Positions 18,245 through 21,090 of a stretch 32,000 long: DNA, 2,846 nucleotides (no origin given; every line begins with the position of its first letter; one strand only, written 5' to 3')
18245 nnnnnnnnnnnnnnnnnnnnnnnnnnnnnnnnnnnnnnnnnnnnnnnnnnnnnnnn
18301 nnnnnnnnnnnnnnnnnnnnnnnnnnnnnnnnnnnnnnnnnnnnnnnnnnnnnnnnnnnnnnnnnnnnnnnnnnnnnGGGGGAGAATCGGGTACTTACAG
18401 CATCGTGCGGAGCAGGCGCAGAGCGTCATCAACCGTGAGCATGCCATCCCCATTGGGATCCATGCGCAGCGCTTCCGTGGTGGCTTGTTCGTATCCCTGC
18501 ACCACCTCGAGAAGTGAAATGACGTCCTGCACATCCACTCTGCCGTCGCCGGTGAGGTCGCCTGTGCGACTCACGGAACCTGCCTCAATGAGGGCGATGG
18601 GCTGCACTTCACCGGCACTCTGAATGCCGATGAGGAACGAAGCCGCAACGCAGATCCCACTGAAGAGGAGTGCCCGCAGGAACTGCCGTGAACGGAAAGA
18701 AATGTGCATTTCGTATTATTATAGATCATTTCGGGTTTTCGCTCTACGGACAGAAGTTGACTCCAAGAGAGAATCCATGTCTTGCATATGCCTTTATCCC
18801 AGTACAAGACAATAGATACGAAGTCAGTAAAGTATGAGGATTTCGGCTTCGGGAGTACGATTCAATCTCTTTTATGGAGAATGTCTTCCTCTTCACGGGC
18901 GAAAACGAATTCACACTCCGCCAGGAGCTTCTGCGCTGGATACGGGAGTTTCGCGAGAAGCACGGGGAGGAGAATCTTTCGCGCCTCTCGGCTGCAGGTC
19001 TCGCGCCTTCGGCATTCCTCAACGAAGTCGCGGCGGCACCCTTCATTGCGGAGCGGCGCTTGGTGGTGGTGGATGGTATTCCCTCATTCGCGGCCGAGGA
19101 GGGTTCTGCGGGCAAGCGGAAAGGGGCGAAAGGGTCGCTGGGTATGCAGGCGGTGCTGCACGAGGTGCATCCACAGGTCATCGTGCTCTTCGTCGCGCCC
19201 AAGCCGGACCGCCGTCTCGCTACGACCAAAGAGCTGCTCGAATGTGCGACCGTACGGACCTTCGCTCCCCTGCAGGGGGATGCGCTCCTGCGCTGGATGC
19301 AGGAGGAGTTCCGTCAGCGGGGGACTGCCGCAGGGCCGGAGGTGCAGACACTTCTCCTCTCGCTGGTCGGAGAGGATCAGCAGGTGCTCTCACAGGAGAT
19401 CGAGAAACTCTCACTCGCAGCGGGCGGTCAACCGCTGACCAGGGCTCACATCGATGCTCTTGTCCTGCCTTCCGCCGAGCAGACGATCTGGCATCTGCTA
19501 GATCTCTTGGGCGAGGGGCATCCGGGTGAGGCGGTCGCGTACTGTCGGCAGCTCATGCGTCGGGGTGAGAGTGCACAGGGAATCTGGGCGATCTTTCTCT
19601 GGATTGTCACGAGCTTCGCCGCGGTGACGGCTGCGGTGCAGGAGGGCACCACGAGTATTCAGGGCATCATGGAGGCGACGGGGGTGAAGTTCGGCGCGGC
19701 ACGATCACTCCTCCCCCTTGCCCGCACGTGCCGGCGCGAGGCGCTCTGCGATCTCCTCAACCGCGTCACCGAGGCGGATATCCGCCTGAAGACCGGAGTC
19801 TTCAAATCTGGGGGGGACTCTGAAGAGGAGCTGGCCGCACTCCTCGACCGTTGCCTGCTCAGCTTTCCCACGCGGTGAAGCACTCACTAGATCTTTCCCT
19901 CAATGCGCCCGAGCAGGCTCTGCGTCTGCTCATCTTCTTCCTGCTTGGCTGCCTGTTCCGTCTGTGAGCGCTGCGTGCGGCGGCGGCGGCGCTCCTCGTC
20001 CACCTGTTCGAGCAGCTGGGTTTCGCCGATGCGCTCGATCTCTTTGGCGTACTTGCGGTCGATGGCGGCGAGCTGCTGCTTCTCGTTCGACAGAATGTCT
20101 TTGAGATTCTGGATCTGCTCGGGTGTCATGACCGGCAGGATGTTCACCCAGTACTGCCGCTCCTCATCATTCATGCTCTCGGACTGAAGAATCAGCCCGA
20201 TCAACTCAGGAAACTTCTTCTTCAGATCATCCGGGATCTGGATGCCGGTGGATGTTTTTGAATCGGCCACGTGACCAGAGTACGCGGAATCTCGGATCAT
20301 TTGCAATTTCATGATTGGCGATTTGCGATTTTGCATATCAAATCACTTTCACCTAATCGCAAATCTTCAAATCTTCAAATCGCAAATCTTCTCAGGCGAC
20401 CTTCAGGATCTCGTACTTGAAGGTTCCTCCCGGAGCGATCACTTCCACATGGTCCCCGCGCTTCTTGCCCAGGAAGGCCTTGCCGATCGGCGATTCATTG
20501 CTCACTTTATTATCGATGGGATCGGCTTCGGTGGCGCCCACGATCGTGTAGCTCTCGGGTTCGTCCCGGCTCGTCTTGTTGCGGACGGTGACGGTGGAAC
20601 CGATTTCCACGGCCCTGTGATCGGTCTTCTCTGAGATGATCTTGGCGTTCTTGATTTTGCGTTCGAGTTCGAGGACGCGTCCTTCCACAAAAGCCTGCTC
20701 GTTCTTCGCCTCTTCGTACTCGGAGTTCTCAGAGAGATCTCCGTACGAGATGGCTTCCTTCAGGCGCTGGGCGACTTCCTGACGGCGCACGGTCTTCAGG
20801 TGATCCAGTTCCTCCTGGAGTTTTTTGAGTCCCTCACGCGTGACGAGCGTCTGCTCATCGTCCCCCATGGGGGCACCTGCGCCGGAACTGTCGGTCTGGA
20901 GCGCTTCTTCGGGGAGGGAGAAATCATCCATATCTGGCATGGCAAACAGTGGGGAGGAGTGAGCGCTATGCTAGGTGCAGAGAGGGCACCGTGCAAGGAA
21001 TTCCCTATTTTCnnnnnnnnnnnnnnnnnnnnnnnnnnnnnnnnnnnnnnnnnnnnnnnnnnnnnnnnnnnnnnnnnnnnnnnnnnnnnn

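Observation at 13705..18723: Minimal cohesin-dockerin surface module in a four-gene operon with sorting-signal proteins and a TMTC-like glycosyltransferase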

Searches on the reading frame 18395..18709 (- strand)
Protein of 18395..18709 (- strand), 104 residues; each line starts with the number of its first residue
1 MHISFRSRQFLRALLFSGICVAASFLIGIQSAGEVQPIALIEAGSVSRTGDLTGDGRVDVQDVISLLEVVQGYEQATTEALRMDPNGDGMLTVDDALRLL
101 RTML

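Call 3: search_protein_families(library=pfam, proteins=[window:18395-18709:-], max_evalue=1)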
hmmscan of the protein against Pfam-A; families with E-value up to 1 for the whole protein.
window:18395-18709:- (104 aa): 8 families
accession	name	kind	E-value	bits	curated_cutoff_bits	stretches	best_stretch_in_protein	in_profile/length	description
PF13405.12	EF-hand_6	-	8.9e-05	22.3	25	1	83-102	9-28/30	EF-hand domain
PF00036.39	EF-hand_1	-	0.00011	21.9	25.4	1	83-103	9-29/29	EF hand domain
PF00404.24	Dockerin_1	-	0.00042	20.9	22.9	1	50-103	2-56/57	Dockerin type I domain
PF13499.12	EF-hand_7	-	0.0007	20.3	30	1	83-101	11-29/67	EF-hand domain pair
PF14658.12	EF-hand_9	-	0.0064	17.4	37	1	55-102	12-64/66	EF-hand domain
PF22746.1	SHOCT-like_DUF2089-C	-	0.017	15.2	27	1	88-102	12-26/32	SHOCT-like domain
PF13202.12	EF-hand_5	-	0.043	13.8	25.9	0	51-62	9-20/25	EF hand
PF05279.16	Asp-B-Hydro_N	-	0.16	12.4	23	0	83-100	48-65/66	Aspartyl beta-hydroxylase N-terminal region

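Call 4: search_protein_families(library=ncbifam, proteins=[window:18395-18709:-], max_evalue=1)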
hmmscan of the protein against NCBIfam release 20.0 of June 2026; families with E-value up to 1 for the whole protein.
window:18395-18709:- (104 aa): 2 families
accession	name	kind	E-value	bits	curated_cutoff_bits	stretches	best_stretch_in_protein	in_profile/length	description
NF041540.1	dockerin_GC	domain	0.058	13.8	29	1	51-98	4-58/67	GC-type dockerin domain-anchored protein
NF045500.1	Omp28_seleno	equivalog_domain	0.086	12.2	200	1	51-103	325-375/377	Omp28-related selenoprotein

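Call 22: find_homologous_proteins(query=window:18395-18709:-, max_evalue=0.01)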
Query window:18395-18709:- (104 aa): 48 proteins with E <= 0.01 among 89 candidates.
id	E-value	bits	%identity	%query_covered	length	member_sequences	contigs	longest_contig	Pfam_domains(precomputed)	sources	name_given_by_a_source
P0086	1.8e-58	212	100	100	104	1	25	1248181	-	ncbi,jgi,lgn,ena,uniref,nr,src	ncbi:MAG TPA: hypothetical protein DEB30_00940 [Candidatus Peribacter riflensis]|uniref:Dockerin dom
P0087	9.5e-49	181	83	99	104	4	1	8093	-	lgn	-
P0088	3.0e-48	180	83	99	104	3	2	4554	-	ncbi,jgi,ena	-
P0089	1.2e-47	178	83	99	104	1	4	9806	-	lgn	-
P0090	1.6e-47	177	83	99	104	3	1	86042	-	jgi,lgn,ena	-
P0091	2.2e-47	177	82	99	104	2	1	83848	-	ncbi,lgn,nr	ncbi:MAG: dockerin type I repeat-containing protein [Candidatus Peribacter sp.]|nr:dockerin type I r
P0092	3.5e-47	176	82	99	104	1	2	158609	PF00404.25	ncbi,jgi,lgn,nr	ncbi:MAG: dockerin type I repeat-containing protein [Candidatus Peribacteraceae bacterium]|jgi:hypot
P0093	4.1e-46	173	81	99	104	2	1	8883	-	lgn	-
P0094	2.9e-45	170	79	99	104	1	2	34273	-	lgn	-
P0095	7.9e-44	165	77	99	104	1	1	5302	-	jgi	jgi:hypothetical protein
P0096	1.5e-43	164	78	99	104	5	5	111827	-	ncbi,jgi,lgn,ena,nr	ncbi:hypothetical protein AUJ46_05490 [Candidatus Peregrinibacteria bacterium CG1_02_54_53]|nr:MAG: 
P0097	1.5e-41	158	75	99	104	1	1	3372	-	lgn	-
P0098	1.0e-40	155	82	89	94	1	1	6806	-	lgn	-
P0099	4.0e-39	150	73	99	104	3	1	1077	-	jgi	-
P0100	3.4e-38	147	72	99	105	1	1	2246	-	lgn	-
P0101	4.1e-38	147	72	99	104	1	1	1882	PF00404.25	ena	-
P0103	6.8e-35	137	69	92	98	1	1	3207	PF13405.13,PF00404.25,PF00036.39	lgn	-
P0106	2.1e-32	129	61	98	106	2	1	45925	PF00404.25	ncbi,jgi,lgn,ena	ncbi:MAG: dockerin type I repeat-containing protein [Candidatus Peregrinibacteria bacterium]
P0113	2.9e-28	116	60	86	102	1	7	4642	PF00404.25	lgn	-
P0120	1.0e-27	114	56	92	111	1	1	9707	PF00404.25,PF00036.39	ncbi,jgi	jgi:hypothetical protein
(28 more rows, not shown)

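Call 49: search_solved_structures(query=A4, max_evalue=1, show_alignments=2)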
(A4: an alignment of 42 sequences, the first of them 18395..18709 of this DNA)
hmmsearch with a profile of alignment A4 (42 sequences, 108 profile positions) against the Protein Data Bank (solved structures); distinct sequences matched with E-value up to 1: 41.
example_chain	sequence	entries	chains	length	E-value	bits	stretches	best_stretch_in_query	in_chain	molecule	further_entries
2y3n_B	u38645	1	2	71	8.5e-05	25.6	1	49-101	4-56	CELLULOSOMAL FAMILY-48 PROCESSIVE GLYCOSIDE HYDROLASE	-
6kgc_B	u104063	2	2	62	0.00018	24.6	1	47-106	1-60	And cellulose-binding endoglucanase family 9 CelL ortholog dockerin domain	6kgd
2jnx_A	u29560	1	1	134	0.00057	22.9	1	53-98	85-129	Calcium binding protein 2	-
6kg9_A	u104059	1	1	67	0.00084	22.4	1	46-106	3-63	And cellulose-binding endoglucanase family 9 CelL ortholog dockerin domain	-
2m7n_A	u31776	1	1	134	0.00086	22.4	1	53-99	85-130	Calcium-binding protein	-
1jfj_A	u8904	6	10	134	0.00088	22.3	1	53-99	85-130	CALCIUM-BINDING PROTEIN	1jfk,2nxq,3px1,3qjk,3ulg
4uyp_B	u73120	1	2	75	0.0012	22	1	51-101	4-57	Cellulosomal scaffoldin adaptor protein B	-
8x39_A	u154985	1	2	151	0.0016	21.5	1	49-102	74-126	Serine protease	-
8x3a_A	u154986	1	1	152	0.0021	21.1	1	49-102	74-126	Serine protease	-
8ajy_B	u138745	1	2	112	0.0027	20.8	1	49-103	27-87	Dockerin from ScaH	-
4uyq_B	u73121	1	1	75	0.0029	20.6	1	51-100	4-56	Cellulosomal scaffoldin adaptor protein B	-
5lxv_B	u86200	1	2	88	0.0047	20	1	48-97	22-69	Carbohydrate-binding protein WP_009985128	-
6kge_D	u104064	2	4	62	0.0062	19.6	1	47-106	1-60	And cellulose-binding endoglucanase family 9 CelL ortholog dockerin domain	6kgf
2i18_A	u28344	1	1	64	0.0089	19.1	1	53-99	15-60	Calcium-binding protein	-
5m2o_B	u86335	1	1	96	0.011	18.8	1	45-98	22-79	Group I Dockerin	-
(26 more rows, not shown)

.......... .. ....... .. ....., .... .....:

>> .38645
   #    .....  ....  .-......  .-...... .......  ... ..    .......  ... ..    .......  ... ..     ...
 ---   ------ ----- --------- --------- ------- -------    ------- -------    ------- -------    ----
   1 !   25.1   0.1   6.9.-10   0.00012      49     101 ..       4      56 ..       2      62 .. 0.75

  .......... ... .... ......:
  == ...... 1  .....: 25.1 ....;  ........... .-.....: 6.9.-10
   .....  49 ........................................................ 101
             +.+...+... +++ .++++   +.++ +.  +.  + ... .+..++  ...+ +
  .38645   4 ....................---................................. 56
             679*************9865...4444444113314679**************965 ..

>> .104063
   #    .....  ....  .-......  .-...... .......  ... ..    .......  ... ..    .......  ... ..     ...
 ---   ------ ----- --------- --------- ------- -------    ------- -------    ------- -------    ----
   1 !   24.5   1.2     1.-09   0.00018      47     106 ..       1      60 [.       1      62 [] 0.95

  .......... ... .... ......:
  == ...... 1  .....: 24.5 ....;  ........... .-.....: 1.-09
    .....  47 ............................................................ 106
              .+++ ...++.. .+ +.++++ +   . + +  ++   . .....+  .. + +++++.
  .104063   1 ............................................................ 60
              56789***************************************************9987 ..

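Call 50: search_protein_families(library=pfam, alignment_id=A4, max_evalue=0.01)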
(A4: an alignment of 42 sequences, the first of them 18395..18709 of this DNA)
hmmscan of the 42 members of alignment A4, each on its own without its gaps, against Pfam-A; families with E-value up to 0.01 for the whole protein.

A. member 1, window:18395-18709:- (104 aa): 5 families
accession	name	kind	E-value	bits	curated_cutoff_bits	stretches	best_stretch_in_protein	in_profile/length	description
PF13405.12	EF-hand_6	-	8.9e-05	22.3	25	0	83-102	9-28/30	EF-hand domain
PF00036.39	EF-hand_1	-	0.00011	21.9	25.4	0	83-103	9-29/29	EF hand domain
PF00404.24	Dockerin_1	-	0.00042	20.9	22.9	1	50-103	2-56/57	Dockerin type I domain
PF13499.12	EF-hand_7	-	0.0007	20.3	30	0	83-101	11-29/67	EF-hand domain pair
PF14658.12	EF-hand_9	-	0.0064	17.4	37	0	55-102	12-64/66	EF-hand domain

B. families by the number of members that match (of 42 scanned): 10 families
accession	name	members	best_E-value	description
PF00404.24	Dockerin_1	35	1e-06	Dockerin type I domain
PF00036.39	EF-hand_1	35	6.6e-06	EF hand domain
PF13405.12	EF-hand_6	34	1.4e-05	EF-hand domain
PF22746.1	SHOCT-like_DUF2089-C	14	1.7e-05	SHOCT-like domain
PF13499.12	EF-hand_7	13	0.0004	EF-hand domain pair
PF14658.12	EF-hand_9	9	0.0021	EF-hand domain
PF13202.12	EF-hand_5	3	0.0017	EF hand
PF05279.16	Asp-B-Hydro_N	3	0.0044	Aspartyl beta-hydroxylase N-terminal region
PF02566.24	OsmC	2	0.00063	OsmC-like protein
PF13517.12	FG-GAP_3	1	0.009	FG-GAP-like repeat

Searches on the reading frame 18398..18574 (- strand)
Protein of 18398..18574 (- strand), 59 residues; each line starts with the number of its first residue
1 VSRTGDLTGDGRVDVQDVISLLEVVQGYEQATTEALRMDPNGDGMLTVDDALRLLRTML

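Call 83: search_protein_representatives(alignment_id=A7)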
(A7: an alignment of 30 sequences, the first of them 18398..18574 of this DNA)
Query: 30 sequences, 61 profile positions. Proteins with E-value up to 0.001 (for the whole library): 5551; up to 1e-10: 246; up to 1e-30: 10. The best 150 are listed.
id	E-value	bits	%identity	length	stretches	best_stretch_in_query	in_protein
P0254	1.0e-82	287.6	-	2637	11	4-58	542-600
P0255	2.1e-59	213.0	-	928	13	4-57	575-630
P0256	2.5e-53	193.5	-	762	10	4-56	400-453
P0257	4.8e-45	167.0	-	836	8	4-54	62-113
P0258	5.1e-37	141.3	-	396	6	3-59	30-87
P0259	6.4e-37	141.0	-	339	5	2-57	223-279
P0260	3.0e-34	132.4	-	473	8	2-57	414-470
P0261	8.7e-34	130.9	-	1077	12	5-50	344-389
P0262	3.3e-33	129.1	-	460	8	3-58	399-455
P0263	3.5e-32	125.8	-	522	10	3-57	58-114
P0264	1.1e-27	111.5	-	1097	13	6-58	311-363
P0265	5.1e-27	109.3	-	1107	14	3-57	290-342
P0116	6.0e-27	109.0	-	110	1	2-59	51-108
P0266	2.7e-26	107.0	-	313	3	2-59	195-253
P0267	5.8e-25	102.7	-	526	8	4-53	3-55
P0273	1.2e-22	95.3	-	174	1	2-59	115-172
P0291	8.1e-20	86.2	-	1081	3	4-59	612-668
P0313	5.2e-18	80.4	-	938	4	3-59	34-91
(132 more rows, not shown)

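Call 84: list_cluster_members(proteins=[P0254, P0255, P0256, P0257, P0258, P0259, P0261, P0291, P0313, P0273])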
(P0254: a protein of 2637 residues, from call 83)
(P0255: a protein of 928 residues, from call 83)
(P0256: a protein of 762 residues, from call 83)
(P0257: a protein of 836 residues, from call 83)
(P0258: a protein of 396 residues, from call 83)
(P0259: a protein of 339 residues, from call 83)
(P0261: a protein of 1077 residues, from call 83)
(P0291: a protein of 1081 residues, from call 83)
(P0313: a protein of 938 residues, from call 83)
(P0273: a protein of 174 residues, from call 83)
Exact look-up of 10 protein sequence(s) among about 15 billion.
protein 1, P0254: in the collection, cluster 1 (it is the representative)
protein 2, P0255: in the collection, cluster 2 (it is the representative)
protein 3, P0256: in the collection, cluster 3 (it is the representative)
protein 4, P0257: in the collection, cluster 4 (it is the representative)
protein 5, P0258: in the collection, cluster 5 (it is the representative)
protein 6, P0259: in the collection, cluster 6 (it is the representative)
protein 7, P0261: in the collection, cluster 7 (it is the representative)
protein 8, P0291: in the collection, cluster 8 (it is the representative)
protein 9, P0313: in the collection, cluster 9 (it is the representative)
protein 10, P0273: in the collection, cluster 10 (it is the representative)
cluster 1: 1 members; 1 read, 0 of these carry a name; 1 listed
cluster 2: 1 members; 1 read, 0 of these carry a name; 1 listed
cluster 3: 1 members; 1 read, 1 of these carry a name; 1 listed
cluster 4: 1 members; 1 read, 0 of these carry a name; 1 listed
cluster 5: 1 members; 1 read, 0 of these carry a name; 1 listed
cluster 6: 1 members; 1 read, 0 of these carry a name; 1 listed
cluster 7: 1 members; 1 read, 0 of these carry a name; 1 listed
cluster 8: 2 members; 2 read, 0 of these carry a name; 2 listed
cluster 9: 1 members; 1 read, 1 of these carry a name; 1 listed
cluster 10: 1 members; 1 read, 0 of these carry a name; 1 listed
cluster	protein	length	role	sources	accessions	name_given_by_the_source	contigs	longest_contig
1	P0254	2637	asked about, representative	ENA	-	-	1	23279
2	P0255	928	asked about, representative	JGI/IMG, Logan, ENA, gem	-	-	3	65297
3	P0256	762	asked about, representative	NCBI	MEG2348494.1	MAG: dockerin type I domain-containing protein [Clostridia bacterium]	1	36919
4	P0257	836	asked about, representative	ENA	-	-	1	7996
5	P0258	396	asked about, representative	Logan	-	-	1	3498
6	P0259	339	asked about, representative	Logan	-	-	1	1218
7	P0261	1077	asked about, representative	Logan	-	-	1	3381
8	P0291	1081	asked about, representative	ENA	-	-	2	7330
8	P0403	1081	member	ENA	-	-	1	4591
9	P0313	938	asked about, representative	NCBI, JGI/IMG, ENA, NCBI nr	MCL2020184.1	MAG: dockerin type I domain-containing protein [Oscillospiraceae bacterium] | dockerin type I domain-containing protein [Oscillospiraceae bacterium]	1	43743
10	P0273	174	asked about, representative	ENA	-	-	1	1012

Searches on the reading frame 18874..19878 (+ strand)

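Call 8: search_protein_families(library=pfam, proteins=[window:18874-19878:+], max_evalue=0.001)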
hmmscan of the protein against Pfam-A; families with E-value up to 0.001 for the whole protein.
window:18874-19878:+ (334 aa): 2 families
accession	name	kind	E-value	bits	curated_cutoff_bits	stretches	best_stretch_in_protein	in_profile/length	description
PF21694.2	DNA_pol3_delta_C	-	1.5e-07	31.9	27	1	202-309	1-107/121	DNA polymerase III delta subunit, C-terminal domain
PF06144.19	DNA_pol3_delta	-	2.5e-07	31.2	21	1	6-127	2-120/124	DNA polymerase III, delta subunit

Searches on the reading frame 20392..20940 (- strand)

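Call 8: search_protein_families(library=pfam, proteins=[window:20392-20940:-], max_evalue=0.001)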
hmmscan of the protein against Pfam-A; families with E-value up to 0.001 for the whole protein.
window:20392-20940:- (182 aa): 2 families
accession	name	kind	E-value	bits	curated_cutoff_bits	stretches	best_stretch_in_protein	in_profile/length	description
PF03449.20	GreA_GreB_N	-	5.1e-29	100.7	24.5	1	32-101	2-71/71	Transcription elongation factor, N-terminal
PF01272.25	GreA_GreB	-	1.4e-24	86.2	26.9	1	108-181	3-75/77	Transcription elongation factor, GreA/GreB, C-term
